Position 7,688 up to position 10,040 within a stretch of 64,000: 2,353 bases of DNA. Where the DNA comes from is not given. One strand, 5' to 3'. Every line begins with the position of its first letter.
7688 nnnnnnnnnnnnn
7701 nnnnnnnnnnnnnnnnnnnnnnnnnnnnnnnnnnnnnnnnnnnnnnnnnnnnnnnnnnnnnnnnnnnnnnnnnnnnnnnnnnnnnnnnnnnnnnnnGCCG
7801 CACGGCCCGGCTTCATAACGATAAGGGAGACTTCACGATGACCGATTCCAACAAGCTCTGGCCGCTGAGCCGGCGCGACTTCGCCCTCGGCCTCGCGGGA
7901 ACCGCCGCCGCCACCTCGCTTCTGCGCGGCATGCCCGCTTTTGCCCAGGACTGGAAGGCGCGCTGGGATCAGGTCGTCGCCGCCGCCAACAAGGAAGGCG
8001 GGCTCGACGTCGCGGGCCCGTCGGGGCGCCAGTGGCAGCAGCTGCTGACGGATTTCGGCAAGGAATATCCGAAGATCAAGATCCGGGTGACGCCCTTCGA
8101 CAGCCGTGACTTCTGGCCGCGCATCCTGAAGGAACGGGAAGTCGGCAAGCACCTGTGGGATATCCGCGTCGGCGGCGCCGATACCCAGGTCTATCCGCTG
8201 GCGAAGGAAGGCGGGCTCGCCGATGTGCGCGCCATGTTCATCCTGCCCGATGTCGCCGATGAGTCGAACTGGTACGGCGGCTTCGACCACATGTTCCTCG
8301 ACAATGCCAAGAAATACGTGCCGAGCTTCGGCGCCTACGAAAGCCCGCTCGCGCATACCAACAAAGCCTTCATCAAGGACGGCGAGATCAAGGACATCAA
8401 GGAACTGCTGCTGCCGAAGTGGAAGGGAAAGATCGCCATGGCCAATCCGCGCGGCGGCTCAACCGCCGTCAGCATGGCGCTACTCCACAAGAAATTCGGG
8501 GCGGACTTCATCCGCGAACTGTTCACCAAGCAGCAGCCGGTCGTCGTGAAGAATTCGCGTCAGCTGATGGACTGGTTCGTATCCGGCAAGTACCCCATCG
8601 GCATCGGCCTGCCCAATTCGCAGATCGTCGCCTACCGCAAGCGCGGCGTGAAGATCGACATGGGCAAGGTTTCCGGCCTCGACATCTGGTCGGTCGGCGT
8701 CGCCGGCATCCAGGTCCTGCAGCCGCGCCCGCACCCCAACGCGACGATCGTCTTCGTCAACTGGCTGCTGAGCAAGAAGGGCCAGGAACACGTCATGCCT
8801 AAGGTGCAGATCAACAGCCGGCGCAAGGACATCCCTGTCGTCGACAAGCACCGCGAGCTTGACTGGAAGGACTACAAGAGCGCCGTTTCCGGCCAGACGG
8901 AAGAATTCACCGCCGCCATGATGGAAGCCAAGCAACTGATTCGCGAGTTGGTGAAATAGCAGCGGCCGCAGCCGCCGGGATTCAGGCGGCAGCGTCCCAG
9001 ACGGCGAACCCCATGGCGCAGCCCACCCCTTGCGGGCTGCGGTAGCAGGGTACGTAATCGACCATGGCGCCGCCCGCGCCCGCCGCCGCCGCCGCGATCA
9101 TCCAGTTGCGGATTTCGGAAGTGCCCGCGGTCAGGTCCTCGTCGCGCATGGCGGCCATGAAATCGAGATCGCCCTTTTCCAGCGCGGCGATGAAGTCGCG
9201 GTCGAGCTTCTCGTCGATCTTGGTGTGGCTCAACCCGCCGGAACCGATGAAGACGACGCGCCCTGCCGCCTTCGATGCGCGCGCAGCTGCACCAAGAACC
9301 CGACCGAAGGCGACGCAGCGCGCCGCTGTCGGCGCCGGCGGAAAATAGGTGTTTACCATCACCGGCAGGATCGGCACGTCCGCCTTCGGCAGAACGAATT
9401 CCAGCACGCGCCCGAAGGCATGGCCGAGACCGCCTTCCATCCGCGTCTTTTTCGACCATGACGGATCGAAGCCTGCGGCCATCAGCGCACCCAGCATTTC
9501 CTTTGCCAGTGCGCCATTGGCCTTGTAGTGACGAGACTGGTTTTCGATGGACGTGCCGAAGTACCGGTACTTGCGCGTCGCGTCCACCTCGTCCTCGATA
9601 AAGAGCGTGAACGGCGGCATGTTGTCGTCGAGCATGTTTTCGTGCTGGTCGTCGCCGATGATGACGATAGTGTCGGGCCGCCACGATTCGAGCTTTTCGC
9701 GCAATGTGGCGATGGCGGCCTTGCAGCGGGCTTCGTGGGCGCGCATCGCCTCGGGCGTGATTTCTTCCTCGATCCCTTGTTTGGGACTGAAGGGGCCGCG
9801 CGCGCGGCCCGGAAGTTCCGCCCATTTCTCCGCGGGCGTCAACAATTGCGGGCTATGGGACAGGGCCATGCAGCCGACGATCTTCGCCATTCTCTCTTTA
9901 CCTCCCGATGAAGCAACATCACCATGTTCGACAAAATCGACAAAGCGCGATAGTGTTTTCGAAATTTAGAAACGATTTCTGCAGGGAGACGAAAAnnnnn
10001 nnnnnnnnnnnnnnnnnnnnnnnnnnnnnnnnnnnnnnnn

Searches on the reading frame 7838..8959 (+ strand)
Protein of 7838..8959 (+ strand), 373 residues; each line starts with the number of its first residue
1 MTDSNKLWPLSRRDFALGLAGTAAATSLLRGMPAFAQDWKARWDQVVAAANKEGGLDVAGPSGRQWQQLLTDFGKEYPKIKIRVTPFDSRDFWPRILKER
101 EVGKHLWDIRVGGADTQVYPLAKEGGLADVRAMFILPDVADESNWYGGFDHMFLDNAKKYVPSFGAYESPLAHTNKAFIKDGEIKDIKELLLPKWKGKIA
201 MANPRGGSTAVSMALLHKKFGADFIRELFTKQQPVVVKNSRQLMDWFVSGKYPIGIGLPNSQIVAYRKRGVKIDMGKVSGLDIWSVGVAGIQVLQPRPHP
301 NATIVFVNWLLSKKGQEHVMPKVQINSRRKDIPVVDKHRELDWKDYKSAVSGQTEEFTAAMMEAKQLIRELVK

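Call 15: search_protein_families(library=pfam, proteins=[window:7838-8959:+], max_evalue=0.001)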
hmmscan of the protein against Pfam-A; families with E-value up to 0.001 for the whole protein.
window:7838-8959:+ (373 aa): 4 families
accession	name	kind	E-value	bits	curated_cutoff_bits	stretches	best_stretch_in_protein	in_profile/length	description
PF13416.11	SBP_bac_8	-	2.7e-11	44.2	27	1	68-318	1-251/279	Bacterial extracellular solute-binding protein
PF01547.30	SBP_bac_1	-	5.8e-11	43.4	26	1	63-317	7-307/307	Bacterial extracellular solute-binding protein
PF13531.11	SBP_bac_11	-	1.1e-07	32.4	25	1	183-317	92-219/227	Bacterial extracellular solute-binding protein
PF13343.11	SBP_bac_6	-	0.00074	19.5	24.6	0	188-231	84-128/245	Bacterial extracellular solute-binding protein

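Call 16: search_protein_families(library=ncbifam, proteins=[window:7838-8959:+], max_evalue=0.001)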
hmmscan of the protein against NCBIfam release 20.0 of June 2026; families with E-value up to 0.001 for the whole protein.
window:7838-8959:+ (373 aa): 1 family
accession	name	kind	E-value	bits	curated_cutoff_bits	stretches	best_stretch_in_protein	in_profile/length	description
NF011620.1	PRK15046.1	equivalog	9.9e-05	21.2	310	0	155-237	113-193/334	2-aminoethylphosphonate ABC transporter substrate-binding protein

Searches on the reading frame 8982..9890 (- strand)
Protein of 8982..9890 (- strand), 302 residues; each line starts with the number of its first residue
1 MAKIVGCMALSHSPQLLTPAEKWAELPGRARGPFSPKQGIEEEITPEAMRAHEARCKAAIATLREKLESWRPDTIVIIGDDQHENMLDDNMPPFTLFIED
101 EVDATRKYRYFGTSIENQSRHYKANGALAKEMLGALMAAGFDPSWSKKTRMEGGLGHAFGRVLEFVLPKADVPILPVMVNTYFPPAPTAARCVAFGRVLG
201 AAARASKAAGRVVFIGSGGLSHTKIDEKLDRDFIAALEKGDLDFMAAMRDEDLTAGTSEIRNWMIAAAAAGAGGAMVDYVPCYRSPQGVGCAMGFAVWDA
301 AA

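Call 15: search_protein_families(library=pfam, proteins=[window:8982-9890:-], max_evalue=0.001)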
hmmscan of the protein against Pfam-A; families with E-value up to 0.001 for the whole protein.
window:8982-9890:- (302 aa): 1 family
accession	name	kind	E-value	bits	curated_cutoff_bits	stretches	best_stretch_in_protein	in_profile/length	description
PF02900.23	LigB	-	9e-21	74.6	26.3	1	60-273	31-249/269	Catalytic LigB subunit of aromatic ring-opening dioxygenase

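Call 16: search_protein_families(library=ncbifam, proteins=[window:8982-9890:-], max_evalue=0.001)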
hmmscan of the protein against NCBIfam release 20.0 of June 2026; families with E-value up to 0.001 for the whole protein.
window:8982-9890:- (302 aa): 10 families
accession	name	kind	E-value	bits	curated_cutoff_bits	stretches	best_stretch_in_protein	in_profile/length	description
NF009909.0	PRK13370.1-3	subfamily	2.8e-21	76.2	286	1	48-223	18-178/286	3-carboxyethylcatechol 2,3-dioxygenase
NF009908.0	PRK13370.1-2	equivalog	4.6e-21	75.6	467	1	56-223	27-180/314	3-carboxyethylcatechol 2,3-dioxygenase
NF009901.0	PRK13364.1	subfamily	9.9e-21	74.1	290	1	61-266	38-246/279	class III extradiol dioxygenase family protein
NF009910.0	PRK13370.1-4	equivalog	3.1e-20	72.6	291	1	52-223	23-180/312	3-carboxyethylcatechol 2,3-dioxygenase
NF009907.0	PRK13370.1-1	equivalog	4e-18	65.5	549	1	57-223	28-180/314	3-carboxyethylcatechol 2,3-dioxygenase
NF009913.0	PRK13373.1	equivalog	8e-17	61.5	462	1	56-223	31-193/344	putative dioxygenase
NF009902.0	PRK13365.1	subfamily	1.8e-11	43.6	299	1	67-264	44-231/298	class III extradiol dioxygenase family protein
NF009904.0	PRK13367.1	equivalog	5.1e-10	38.9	412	1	59-228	36-199/426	gallate dioxygenase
NF009903.0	PRK13366.1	subfamily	1.6e-05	24.4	317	1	66-223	43-194/284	class III extradiol dioxygenase subunit beta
NF009912.0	PRK13372.1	equivalog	4.4e-05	22.6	837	1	63-223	187-341/443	protocatechuate 4,5-dioxygenase subunit alpha/beta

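Call 96: search_solved_structures(query=window:8982-9890:-, max_evalue=0.001)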
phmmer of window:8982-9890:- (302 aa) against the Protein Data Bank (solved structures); distinct sequences matched with E-value up to 0.001: 1.
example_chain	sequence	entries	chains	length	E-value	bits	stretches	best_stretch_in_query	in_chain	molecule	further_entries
8k04_A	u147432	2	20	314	1.9e-16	63.3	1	57-225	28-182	2,3-dihydroxyphenylpropionate/2,3-dihydroxicinnamic acid 1,2-dioxygenase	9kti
